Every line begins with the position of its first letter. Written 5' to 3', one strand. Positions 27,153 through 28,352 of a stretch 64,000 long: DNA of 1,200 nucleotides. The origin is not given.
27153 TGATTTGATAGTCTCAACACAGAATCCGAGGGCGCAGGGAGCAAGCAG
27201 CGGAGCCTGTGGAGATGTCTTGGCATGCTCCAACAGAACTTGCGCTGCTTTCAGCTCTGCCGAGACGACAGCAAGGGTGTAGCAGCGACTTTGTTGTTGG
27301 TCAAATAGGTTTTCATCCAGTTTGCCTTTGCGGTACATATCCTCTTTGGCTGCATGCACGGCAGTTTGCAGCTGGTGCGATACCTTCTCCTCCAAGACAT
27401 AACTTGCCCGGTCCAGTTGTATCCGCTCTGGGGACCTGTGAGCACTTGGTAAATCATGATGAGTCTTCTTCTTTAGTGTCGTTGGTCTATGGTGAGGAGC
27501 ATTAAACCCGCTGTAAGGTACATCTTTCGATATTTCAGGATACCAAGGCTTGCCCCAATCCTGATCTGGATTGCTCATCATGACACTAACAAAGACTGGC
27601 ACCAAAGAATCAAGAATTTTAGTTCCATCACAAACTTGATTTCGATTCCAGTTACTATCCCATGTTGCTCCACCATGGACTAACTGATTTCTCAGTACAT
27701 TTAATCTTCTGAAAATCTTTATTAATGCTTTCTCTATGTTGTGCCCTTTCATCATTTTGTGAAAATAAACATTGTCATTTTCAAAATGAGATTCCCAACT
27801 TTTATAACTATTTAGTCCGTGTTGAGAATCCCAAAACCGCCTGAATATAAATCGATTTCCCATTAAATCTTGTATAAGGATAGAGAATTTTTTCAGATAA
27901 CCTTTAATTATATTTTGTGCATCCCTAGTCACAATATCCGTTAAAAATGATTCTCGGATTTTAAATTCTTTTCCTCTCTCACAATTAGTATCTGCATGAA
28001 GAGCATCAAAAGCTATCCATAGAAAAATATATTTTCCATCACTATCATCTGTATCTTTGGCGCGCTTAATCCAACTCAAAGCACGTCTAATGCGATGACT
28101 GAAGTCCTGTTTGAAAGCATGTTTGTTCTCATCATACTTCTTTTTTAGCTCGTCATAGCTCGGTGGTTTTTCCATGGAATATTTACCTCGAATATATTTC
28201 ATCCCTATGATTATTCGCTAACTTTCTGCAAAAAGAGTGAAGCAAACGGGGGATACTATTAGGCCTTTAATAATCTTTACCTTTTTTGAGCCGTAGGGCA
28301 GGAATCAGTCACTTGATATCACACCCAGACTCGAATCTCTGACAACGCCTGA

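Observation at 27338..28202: Low-GC HEPN-like module (Rx4H) fused in frame to the 5' end of an acyl-CoA dehydrogenase gene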

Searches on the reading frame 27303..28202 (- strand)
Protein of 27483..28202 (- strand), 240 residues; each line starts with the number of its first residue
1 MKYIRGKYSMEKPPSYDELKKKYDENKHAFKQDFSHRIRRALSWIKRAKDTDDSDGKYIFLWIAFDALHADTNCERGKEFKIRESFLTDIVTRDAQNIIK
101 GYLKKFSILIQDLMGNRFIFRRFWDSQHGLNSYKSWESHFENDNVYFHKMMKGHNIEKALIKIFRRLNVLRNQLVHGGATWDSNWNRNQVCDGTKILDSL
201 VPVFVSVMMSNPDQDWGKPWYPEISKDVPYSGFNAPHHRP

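Call 3: search_protein_families(library=pfam, proteins=[window:27483-28202:-], max_evalue=1)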
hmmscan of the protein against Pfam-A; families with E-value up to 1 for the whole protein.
window:27483-28202:- (240 aa): 0 families

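Call 4: search_protein_families(library=ncbifam, proteins=[window:27483-28202:-], max_evalue=1)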
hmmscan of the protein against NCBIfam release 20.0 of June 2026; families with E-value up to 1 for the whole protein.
window:27483-28202:- (240 aa): 0 families

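Call 5: search_protein_families(library=padloc, proteins=[window:27483-28202:-], max_evalue=1)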
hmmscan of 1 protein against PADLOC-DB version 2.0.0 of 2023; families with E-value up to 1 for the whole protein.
window:27483-28202:- (240 aa): 4 families
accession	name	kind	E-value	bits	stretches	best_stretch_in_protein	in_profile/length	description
PDLC01834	CARF2--CARF_HEPN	-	0.0014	15.5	1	132-206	329-396/404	-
PDLC01825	CARF2--CARF_HEPN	-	0.012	12.6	1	158-187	334-361/382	-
PDLC01547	Csm2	-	0.013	13.8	1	22-70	67-115/127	CAS-III-A; effector_SS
PDLC01828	CARF2--CARF_HEPN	-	0.018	12.2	1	131-180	321-367/394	-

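Call 7: find_homologous_proteins(query=window:27483-28202:-, max_evalue=0.001)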
Query window:27483-28202:- (240 aa): 1234 proteins with E <= 0.001 among 1378 candidates; the best 120 are listed.
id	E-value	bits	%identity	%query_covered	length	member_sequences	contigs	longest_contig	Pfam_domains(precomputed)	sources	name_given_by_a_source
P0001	2.4e-55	206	46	93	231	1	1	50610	-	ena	-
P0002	5.1e-54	201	44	97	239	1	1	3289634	-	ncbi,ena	-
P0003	8.9e-54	200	46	91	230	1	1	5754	-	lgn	-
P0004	1.1e-53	200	45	93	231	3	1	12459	-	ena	-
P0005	2.4e-53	199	46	93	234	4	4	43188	PF18735.7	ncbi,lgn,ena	-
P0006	1.2e-52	197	46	91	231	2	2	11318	-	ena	-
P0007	2.1e-52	196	45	91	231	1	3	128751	-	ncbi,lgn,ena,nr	ncbi:MAG: hypothetical protein F4008_11180 [Gammaproteobacteria bacterium]|nr:hypothetical protein [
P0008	2.8e-52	195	45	93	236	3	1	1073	-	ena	-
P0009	7.1e-52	194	45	91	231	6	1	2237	-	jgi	-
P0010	9.4e-52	194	45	94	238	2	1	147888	-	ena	-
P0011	7.0e-51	191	44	93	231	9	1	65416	-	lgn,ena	-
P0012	9.2e-51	190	44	93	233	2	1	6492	-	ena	-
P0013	3.8e-50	188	42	93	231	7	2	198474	-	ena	-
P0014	1.2e-49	187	44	90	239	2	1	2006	-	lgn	-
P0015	2.8e-49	186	44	90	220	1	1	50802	-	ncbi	-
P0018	3.6e-48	182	43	90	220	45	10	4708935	-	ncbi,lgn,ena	-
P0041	4.3e-45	172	42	88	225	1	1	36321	-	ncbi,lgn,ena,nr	ncbi:MAG: HEPN domain-containing protein [Chloroflexota bacterium]|nr:HEPN domain-containing protein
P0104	2.0e-42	163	41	92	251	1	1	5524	-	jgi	jgi:Apea-like HEPN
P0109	2.5e-42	163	38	90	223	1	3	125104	-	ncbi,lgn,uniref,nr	ncbi:HEPN domain-containing protein [Hyphomonas sp.]|uniref:HEPN domain-containing protein n=1 Tax=H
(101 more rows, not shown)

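Call 10: search_protein_families(library=pfam, proteins=[P0005, P0001, P0002, P0104, P0109, P0041], max_evalue=1)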
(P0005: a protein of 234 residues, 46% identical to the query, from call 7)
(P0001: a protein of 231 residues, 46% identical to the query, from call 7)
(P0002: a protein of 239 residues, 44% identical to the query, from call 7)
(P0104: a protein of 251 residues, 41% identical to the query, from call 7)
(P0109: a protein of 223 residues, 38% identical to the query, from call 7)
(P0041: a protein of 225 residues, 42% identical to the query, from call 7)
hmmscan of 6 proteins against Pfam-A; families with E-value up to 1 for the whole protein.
P0005 (234 aa): 2 families
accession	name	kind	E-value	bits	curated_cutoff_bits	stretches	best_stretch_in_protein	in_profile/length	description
PF18735.6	HEPN_RiboL-PSP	-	2e-05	25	28.4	1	126-208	92-191/191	RiboL-PSP-HEPN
PF09442.15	DUF2018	-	0.11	14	25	1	139-206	6-75/83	Domain of unknown function (DUF2018)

P0001 (231 aa): 0 families

P0002 (239 aa): 1 family
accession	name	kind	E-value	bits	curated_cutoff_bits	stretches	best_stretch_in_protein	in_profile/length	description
PF18735.6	HEPN_RiboL-PSP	-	0.0016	18.8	28.4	1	138-198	104-175/191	RiboL-PSP-HEPN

P0104 (251 aa): 1 family
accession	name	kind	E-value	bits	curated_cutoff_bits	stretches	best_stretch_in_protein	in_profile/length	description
PF17105.10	BRD4_CDT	-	0.063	13.2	27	1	39-53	9-23/44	C-terminal domain of bromodomain protein 4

P0109 (223 aa): 0 families

P0041 (225 aa): 1 family
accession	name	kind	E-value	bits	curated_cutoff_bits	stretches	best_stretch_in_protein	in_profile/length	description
PF20822.2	Cmr2_hel_dom1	-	0.034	15.1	27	1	53-104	8-58/93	CRISPR RNA silencing complex Cmr2 subunit, first helical domain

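Call 17: search_protein_representatives(protein=window:27483-28202:-)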
Query: 240 residues. Proteins with E-value up to 0.001 (for the whole library): 1364; up to 1e-10: 691; up to 1e-30: 85. The best 150 are listed.
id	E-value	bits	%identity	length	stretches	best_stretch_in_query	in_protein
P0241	1.1e-55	204.9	35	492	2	33-221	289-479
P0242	2.3e-42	161.3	41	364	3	53-213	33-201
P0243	6.1e-42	159.9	43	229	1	18-224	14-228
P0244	6.7e-42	159.8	40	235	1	16-229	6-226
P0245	3.3e-41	157.5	40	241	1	25-225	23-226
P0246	3.8e-41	157.3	41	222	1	17-224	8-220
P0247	8.6e-41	156.1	37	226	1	14-224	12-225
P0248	1.5e-40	155.3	38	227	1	16-224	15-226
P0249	2.9e-39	151.1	44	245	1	32-225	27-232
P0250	3.1e-39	151.1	44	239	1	49-225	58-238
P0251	6.8e-39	149.9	39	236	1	7-227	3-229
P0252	1.5e-38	148.8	43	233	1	17-224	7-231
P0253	3.0e-38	147.8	39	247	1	11-233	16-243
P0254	3.9e-38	147.4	40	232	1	34-227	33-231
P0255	6.6e-38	146.7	44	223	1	15-224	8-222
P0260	5.9e-37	143.6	36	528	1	29-224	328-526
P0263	1.1e-36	142.7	40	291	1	13-224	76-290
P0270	4.9e-36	140.6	34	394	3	32-216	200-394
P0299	7.9e-33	130.1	32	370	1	11-224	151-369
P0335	3.2e-30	121.5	35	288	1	15-222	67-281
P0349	1.3e-29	119.6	33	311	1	28-237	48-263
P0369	9.9e-29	116.6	35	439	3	21-211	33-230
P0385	7.9e-28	113.7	38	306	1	20-225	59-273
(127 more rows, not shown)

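Call 26: find_encoding_contigs(protein=P0002, flank=4000, max_places=2)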
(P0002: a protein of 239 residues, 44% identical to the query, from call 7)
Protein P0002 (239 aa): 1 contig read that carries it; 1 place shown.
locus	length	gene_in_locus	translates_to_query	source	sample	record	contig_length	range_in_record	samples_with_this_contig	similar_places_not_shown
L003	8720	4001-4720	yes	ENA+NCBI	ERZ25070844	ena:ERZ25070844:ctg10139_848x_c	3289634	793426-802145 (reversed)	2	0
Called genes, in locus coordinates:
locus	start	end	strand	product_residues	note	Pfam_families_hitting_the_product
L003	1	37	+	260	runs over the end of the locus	PF04391:DUF533 (faint), PF27507:DjlA_TM, PF05099:TerB, PF00226:DnaJ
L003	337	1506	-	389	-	PF01266:DAO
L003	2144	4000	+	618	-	PF08439:Peptidase_M3_N, PF01432:Peptidase_M3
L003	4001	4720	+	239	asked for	-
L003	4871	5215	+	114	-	PF02604:PhdYeFM_antitox, PF03683:UPF0175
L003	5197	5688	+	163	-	PF11848:DUF3368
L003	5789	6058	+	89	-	-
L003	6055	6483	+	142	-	PF01850:PIN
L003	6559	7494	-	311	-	-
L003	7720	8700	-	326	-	PF00561:Abhydrolase_1, PF12146:Hydrolase_4, PF12697:Abhydrolase_6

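Call 27: find_encoding_contigs(protein=P0018, flank=4000, max_places=3)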
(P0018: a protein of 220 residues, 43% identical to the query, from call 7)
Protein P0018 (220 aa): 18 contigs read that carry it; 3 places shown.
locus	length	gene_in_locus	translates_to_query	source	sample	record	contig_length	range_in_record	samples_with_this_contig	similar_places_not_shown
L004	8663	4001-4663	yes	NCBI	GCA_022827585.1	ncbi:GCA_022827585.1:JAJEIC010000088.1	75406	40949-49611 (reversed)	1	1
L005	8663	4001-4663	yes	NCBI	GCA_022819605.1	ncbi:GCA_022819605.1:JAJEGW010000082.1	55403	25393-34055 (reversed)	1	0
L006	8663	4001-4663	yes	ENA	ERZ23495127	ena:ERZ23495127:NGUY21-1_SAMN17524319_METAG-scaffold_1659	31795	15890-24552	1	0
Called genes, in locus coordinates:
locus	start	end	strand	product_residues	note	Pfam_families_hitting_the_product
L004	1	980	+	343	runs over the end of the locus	PF00528:BPD_transp_1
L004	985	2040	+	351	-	PF02463:SMC_N (faint), PF00005:ABC_tran, PF13304:AAA_21 (faint)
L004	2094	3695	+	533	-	PF00732:GMC_oxred_N, PF00890:FAD_binding_2 (faint), PF01266:DAO (faint), PF05834:Lycopene_cycl (faint), PF07992:Pyr_redox_2 (faint), PF05199:GMC_oxred_C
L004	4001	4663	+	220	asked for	-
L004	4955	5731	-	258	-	PF00005:ABC_tran, PF02463:SMC_N (faint)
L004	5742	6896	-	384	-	PF02653:BPD_transp_2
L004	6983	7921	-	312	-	PF00532:Peripla_BP_1, PF13407:Peripla_BP_4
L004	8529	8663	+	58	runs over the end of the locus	-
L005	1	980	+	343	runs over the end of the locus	PF00528:BPD_transp_1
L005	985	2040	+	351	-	PF02463:SMC_N (faint), PF00005:ABC_tran, PF13304:AAA_21 (faint)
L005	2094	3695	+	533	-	PF00732:GMC_oxred_N, PF00890:FAD_binding_2 (faint), PF01266:DAO (faint), PF05834:Lycopene_cycl (faint), PF07992:Pyr_redox_2 (faint), PF05199:GMC_oxred_C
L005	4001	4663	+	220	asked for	-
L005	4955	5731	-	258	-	PF00005:ABC_tran, PF02463:SMC_N (faint)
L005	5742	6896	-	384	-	PF02653:BPD_transp_2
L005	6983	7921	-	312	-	PF00532:Peripla_BP_1, PF13407:Peripla_BP_4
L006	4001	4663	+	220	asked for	-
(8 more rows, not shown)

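Call 28: find_encoding_contigs(protein=P0007, flank=4000, max_places=2)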
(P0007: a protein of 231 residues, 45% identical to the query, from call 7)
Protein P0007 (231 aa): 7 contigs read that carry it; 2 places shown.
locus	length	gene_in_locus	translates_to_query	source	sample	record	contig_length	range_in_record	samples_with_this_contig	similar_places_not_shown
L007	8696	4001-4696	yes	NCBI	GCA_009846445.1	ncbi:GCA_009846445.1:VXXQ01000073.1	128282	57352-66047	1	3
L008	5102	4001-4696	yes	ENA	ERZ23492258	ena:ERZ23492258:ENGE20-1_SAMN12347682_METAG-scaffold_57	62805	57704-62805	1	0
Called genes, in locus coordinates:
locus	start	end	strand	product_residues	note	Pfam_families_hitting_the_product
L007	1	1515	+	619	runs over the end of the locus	PF08439:Peptidase_M3_N, PF01432:Peptidase_M3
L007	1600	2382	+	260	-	-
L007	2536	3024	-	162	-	-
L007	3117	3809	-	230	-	PF04255:DUF433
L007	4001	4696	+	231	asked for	-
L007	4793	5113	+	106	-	PF13560:HTH_31, PF01381:HTH_3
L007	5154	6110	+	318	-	PF01555:N6_N4_Mtase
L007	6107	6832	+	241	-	PF04555:XhoI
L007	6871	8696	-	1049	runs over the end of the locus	PF00873:ACR_tran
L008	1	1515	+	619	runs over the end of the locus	PF08439:Peptidase_M3_N, PF01432:Peptidase_M3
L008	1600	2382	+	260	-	-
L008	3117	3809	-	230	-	PF04255:DUF433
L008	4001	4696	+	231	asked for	-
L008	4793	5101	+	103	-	?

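Call 29: predict_structure(alignment_id=A3)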
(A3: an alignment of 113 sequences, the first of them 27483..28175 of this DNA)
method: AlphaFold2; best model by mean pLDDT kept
length: 231 residues; sequences in the alignment: 113
mean_pLDDT: 94.6   pTM: 0.91
mean pLDDT of the five models: 94.6, 94.5, 94.3, 94.3, 94.1
residues with pLDDT >= 90: 198; 70-90: 29; 50-70: 4; < 50: 0
segments of 3 or more residues with pLDDT < 50: none
pLDDT, mean of each block of 10 residues (from residue 1): 92 98 97 98 98 98 86 96 97 96 97 97 93 97 94 98 96 95 98 98 96 88 76 61
secondary structure, 60 per line:
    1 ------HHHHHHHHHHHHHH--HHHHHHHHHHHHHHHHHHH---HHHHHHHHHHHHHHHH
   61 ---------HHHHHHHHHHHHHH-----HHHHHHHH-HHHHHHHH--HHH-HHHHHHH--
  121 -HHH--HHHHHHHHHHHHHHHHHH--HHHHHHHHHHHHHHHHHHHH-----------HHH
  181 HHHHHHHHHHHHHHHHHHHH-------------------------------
elements in order: H7-20 H23-41 H45-60 H70-83 H89-96 H98-105 H112-118 H127-144 H147-166 H178-200

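Call 31: search_solved_structures(query=A3, max_evalue=10)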
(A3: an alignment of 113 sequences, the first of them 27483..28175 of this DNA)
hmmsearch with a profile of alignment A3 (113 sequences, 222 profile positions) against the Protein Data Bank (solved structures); distinct sequences matched with E-value up to 10: 2.
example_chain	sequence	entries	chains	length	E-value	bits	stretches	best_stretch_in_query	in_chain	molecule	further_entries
9hxl_A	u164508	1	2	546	0.38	13.4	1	149-176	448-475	Putative bacterial antiviral defense protein Thr1ApeA from Thermoactinospora rubra strain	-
3b5k_A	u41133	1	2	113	1.4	11.6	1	147-174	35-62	Interleukin-5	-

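Call 33: fold_search(model_id=the predicted structure, library=pdb)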
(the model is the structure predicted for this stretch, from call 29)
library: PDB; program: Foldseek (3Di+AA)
matches with E <= 10: 249; with E <= 0.001: 0
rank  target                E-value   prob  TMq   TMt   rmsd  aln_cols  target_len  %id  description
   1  8t4f_B                8.6e-01  0.06  0.13  0.06  24.9       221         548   14  Transporter associated with antigen processing (TAP) bound to the 9-mer peptide RRYQKSTEL (released 2024-06-19)
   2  7tz7_B                9.5e-01  0.05  0.11  0.10  27.3       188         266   17  PI3K alpha in complex with an inhibitor (released 2022-05-18)
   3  5ul1_B                9.9e-01  0.05  0.09  0.09  28.4       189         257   18  The co-structure of 3-amino-6-(4-((1-(dimethylamino)propan-2-yl)sulfonyl)phenyl)-N-phenylpyrazine-2-carboxamide and a  (released 2017-05-10)
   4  6ps7                  1.0e+00  0.11  0.16  0.10  28.8       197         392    8  XFEL A2aR structure by ligand exchange from LUF5843 to ZM241385. (released 2019-11-13)
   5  9ocj_B                1.1e+00  0.05  0.14  0.08  25.3       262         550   12  Transporter associated with antigen processing (TAP) bound to the viral protein CPXV012 in the outward-facing open sta (released 2025-09-10)
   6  5uvi                  1.2e+00  0.10  0.16  0.10  28.8       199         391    8  Serial Millisecond Crystallography of Membrane and Soluble Protein Micro-crystals using Synchrotron Radiation (released 2017-05-24)
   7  4waf_B                1.2e+00  0.05  0.11  0.11  27.5       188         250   17  Crystal Structure of a novel tetrahydropyrazolo[1,5-a]pyrazine in an engineered PI3K alpha (released 2014-12-31)
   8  8v8v_D                1.2e+00  0.05  0.12  0.11  26.9       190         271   14  PI3Ka H1047R co-crystal structure with inhibitor in cryptic pocket near H1047R (compound 7). (released 2024-03-20)
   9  9o9d_A                1.3e+00  0.05  0.14  0.07  25.4       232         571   12  Transporter associated with antigen processing (TAP) EQ mutant bound to the viral protein bUL49.5 in the outward-facin (released 2025-09-10)
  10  8tgd_B                1.3e+00  0.04  0.10  0.10  27.9       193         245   16  STX-478, a Mutant-Selective, Allosteric Inhibitor bound to H1047R PI3Kalpha (released 2023-09-06)
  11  8cu6                  1.4e+00  0.08  0.15  0.10  28.4       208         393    9  Crystal structure of A2AAR-StaR2-S277-bRIL in complex with a novel A2a antagonist, LJ-4517 (released 2022-08-31)
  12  8tdu_B                1.4e+00  0.04  0.11  0.11  27.3       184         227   17  STX-478, a Mutant-Selective, Allosteric Inhibitor bound to PI3Kalpha (released 2023-09-06)
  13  8c9w                  1.4e+00  0.10  0.16  0.10  28.6       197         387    9  Crystal structure of the adenosine A2A receptor (construct A2A-PSB2-bRIL) complexed with Etrumadenant at the orthosteric (released 2023-07-12)
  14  6jzh                  1.5e+00  0.09  0.16  0.10  28.7       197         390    8  Structure of human A2A adenosine receptor in complex with ZM241385 obtained from SFX experiments under atmospheric press (released 2019-10-30)
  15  8am0_B                1.5e+00  0.04  0.10  0.10  27.0       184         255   17  Crystal structure of human T1061E PI3Kalpha in complex with its regulatory subunit and the inhibitor GDC-0077 (Inavoli (released 2023-12-13)
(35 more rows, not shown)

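Call 35: search_protein_families(library=pfam, alignment_id=A3, max_evalue=1)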
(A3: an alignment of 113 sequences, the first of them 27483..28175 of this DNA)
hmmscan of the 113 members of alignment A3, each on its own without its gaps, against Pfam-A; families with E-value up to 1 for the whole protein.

A. member 1, window:27483-28175:- (231 aa): 1 family
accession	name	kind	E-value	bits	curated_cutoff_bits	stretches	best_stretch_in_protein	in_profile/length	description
PF08771.16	FRB_dom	-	0.17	12.6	24.7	1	17-46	52-81/99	FKBP12-rapamycin binding domain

B. families by the number of members that match (of 113 scanned): 52 families (the first 25 are shown)
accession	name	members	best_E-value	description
PF18735.6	HEPN_RiboL-PSP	40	2e-05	RiboL-PSP-HEPN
PF18739.6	HEPN_Apea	3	0.015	Apea-like HEPN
PF21019.4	Spectrin_3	2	0.016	Spectrin-like repeat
PF14846.11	DUF4485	2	0.08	Domain of unknown function (DUF4485)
PF14488.12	DUF4434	1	0.0041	Domain of unknown function (DUF4434)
PF18730.6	HEPN_Cthe2314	1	0.0048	Cthe_2314-like HEPN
PF06022.16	Cir_Bir_Yir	1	0.0061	Plasmodium variant antigen protein Cir/Yir/Bir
PF20940.2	SSV1_D-63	1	0.0079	Sulfolobus spindle-shape virus 1, protein D-63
PF06772.16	LtrA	1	0.0083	Bacterial low temperature requirement A protein (LtrA)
PF07746.16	LigA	1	0.014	Aromatic-ring-opening dioxygenase LigAB, LigA subunit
PF22558.3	REase-ARP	1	0.015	Restriction Endonuclease associating with ARP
PF17874.7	TPR_MalT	1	0.018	MalT-like TPR region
PF02025.20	IL5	1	0.019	Interleukin 5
PF06279.16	DUF1033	1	0.02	Protein of unknown function (DUF1033)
PF22122.2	InlK_D2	1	0.022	Internalin K domain D2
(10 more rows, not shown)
